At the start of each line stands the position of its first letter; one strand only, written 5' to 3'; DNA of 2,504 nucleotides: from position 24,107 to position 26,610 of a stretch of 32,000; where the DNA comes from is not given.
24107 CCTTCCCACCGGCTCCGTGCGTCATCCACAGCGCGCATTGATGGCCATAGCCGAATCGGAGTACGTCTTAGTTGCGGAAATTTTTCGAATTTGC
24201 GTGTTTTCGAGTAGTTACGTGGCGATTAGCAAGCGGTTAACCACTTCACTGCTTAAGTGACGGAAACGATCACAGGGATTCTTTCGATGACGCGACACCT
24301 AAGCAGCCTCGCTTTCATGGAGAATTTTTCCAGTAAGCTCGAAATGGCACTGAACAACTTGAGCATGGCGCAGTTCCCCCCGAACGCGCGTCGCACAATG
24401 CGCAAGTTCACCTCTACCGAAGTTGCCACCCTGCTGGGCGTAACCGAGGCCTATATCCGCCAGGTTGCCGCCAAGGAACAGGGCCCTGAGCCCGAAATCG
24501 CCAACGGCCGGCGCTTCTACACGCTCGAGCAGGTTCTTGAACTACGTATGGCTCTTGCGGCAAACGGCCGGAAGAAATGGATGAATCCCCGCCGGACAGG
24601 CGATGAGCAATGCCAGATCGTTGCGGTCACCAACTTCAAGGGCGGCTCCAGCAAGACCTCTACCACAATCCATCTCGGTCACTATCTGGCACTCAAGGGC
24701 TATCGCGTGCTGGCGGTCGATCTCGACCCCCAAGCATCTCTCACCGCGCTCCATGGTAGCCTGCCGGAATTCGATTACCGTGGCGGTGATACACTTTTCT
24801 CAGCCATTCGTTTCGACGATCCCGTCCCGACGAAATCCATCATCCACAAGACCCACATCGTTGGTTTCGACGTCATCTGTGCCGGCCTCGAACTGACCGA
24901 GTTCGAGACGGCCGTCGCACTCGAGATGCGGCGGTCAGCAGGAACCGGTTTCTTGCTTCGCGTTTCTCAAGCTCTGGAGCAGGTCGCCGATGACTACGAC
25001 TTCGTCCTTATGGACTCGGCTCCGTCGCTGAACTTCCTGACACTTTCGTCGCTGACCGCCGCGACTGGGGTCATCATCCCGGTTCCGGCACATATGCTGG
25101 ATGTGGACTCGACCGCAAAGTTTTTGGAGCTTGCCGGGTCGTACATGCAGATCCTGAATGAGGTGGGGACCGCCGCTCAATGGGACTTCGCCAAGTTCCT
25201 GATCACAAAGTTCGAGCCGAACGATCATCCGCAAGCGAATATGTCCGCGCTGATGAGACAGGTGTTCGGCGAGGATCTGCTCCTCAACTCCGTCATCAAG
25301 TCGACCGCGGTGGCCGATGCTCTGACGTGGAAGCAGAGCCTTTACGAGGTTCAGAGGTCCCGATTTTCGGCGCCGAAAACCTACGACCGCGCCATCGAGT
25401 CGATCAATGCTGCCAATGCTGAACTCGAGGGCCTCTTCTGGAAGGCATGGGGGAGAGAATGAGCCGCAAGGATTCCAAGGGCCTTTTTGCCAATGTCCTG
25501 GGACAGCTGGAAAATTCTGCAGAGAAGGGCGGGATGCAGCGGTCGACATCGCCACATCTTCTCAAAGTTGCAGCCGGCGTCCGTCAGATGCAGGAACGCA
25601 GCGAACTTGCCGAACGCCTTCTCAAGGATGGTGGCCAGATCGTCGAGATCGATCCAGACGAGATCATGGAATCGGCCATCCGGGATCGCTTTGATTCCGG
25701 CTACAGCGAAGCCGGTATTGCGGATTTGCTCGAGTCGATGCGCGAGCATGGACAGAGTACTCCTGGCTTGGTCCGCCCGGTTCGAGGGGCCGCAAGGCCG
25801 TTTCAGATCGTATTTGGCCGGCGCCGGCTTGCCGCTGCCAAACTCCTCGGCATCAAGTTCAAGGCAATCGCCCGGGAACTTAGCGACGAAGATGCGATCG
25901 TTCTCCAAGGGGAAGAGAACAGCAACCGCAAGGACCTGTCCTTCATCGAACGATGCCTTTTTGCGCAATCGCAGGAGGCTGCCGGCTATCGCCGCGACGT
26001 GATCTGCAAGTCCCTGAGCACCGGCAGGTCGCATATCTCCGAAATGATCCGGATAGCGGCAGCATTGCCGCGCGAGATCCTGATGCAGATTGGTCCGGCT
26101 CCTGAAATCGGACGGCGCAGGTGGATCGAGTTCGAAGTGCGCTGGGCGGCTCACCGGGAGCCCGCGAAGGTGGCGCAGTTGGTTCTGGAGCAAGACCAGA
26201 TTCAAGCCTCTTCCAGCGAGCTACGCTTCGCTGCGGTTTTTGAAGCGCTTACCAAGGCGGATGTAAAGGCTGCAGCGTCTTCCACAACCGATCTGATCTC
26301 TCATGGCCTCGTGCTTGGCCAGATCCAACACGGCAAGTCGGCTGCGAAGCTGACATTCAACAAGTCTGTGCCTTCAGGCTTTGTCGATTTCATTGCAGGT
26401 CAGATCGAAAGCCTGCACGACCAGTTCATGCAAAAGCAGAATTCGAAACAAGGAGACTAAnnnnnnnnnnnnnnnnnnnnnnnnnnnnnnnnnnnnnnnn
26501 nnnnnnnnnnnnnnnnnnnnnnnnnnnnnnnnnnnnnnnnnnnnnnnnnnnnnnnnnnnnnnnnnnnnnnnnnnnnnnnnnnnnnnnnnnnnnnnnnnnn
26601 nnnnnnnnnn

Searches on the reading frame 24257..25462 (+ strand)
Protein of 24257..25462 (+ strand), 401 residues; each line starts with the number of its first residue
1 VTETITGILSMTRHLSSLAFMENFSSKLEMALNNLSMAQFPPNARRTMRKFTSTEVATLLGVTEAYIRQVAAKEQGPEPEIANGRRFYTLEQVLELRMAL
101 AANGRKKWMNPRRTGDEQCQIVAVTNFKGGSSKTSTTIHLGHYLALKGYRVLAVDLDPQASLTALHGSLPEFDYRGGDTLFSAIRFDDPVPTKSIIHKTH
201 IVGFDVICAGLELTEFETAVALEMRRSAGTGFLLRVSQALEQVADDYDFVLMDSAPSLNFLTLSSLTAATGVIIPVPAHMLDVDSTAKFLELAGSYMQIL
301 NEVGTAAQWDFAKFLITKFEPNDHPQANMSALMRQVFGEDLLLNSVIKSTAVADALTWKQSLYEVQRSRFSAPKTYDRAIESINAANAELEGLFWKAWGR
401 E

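Call 5: search_protein_families(library=pfam, proteins=[window:24257-25462:+])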
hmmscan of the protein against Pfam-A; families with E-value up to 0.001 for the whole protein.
window:24257-25462:+ (401 aa): 4 families
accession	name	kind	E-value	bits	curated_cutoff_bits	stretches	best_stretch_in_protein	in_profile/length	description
PF13614.12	AAA_31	-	6.8e-32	111.3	27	1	120-291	2-162/177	AAA domain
PF01656.29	CbiA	-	1.1e-20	74.3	25.4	1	122-356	1-119/125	CobQ/CobB/MinD/ParA nucleotide binding domain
PF09140.17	MipZ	-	3e-08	33.7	20.7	1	121-158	2-39/262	ATPase MipZ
PF06564.18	CBP_BcsQ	-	2.1e-07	31.1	21.3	1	120-366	2-217/234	Cellulose biosynthesis protein BcsQ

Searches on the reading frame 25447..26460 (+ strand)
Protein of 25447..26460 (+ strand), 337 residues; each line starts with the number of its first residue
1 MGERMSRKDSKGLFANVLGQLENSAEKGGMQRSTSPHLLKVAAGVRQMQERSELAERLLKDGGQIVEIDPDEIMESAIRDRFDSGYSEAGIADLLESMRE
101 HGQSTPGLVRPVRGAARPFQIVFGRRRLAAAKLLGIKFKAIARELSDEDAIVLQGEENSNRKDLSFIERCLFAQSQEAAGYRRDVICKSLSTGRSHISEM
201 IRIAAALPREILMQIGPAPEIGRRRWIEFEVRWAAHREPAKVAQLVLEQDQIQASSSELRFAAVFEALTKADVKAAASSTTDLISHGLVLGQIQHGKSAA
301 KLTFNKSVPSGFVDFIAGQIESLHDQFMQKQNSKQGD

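Call 5: search_protein_families(library=pfam, proteins=[window:25447-26460:+])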
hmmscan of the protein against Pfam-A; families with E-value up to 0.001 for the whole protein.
window:25447-26460:+ (337 aa): 2 families
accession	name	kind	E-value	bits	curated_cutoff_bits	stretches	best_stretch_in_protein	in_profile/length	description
PF07506.17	RepB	-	4.8e-11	43.5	30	1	161-275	2-119/185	RepB plasmid partitioning protein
PF02195.25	ParB_N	-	8e-08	32.7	26.3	1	84-152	20-87/95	ParB N-terminal domain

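Call 7: search_dna_similar(query=window:25447-26460:+, collection=plasmids, mode=protein, max_rows=40)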
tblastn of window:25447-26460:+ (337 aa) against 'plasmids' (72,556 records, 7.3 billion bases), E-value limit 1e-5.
Records with a match: 2498; places in all: 2779; records where one place covers at least 80% of the query: 1858.
Best place of each record, by identity: >=99% 29; 95-99% 17; 90-95% 8; 80-90% 9; 60-80% 4; <60% 2431.
By first word of the organism name: Rhizobium 694; Agrobacterium 322; Sinorhizobium 257; Pseudosulfitobacter 132; Bradyrhizobium 111; Sulfitobacter 71; Phaeobacter 63; Mesorhizobium 55; Shinella 55; Leisingera 42; and 145 more.
By predicted mobility (MOB-suite, as given by PLSDB): non-mobilizable 1157; conjugative 1064; mobilizable 277.
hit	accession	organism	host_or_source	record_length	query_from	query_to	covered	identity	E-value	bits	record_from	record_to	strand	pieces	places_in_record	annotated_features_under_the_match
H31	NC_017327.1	Sinorhizobium meliloti SM11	-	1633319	1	337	100%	100.0%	0e+0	681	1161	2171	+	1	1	none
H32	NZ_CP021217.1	Sinorhizobium meliloti RU11/001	-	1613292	1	337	100%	100.0%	0e+0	681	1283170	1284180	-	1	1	none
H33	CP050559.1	Sinorhizobium meliloti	Melilotus officinalis,cell culture,root ...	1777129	1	337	100%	100.0%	0e+0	681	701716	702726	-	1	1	repB: plasmid partitioning protein RepB | repA: plasmid partitioning protein RepA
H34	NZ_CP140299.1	Sinorhizobium kummerowiae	Kummerowia stipulacea,Pure culture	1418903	1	337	100%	100.0%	0e+0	681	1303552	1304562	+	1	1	none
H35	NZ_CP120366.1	Sinorhizobium kummerowiae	Kummerowia stipulacea,Pure culture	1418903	1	337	100%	100.0%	0e+0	681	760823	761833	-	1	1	none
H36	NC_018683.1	Sinorhizobium meliloti Rm41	-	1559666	1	337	100%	99.7%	0e+0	679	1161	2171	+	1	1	none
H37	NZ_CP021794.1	Sinorhizobium meliloti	Medicago sativa,Single Cell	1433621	1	337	100%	99.7%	0e+0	679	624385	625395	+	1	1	none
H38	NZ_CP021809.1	Sinorhizobium meliloti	Medicago sativa,Single Cell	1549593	1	337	100%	99.7%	0e+0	679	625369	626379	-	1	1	none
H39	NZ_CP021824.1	Sinorhizobium meliloti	Medicago truncatula,Single Cell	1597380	1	337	100%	99.7%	0e+0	679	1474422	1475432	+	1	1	none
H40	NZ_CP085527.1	Sinorhizobium meliloti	Medicago,cell culture,lupulina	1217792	1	337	100%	99.7%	0e+0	679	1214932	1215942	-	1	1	none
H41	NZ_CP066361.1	Sinorhizobium meliloti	Medicago lupulina L.,nodules of ...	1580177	1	337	100%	99.7%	0e+0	679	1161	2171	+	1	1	none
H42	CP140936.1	Sinorhizobium meliloti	Medicago lupulina,whole organism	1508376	1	337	100%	99.7%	0e+0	679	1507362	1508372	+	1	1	repB: plasmid partitioning protein RepB | repA: plasmid partitioning protein RepA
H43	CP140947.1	Sinorhizobium meliloti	Medicago lupulina,whole organism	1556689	1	337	100%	99.7%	0e+0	679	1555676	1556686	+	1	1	repB: plasmid partitioning protein RepB | repA: plasmid partitioning protein RepA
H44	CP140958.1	Sinorhizobium meliloti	Medicago lupulina,whole organism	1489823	1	337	100%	99.7%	0e+0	679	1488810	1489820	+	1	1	repB: plasmid partitioning protein RepB | repA: plasmid partitioning protein RepA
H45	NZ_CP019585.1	Sinorhizobium meliloti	Medicago arborea,tissue sample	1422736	1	337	100%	99.7%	0e+0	679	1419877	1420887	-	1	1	record has no annotation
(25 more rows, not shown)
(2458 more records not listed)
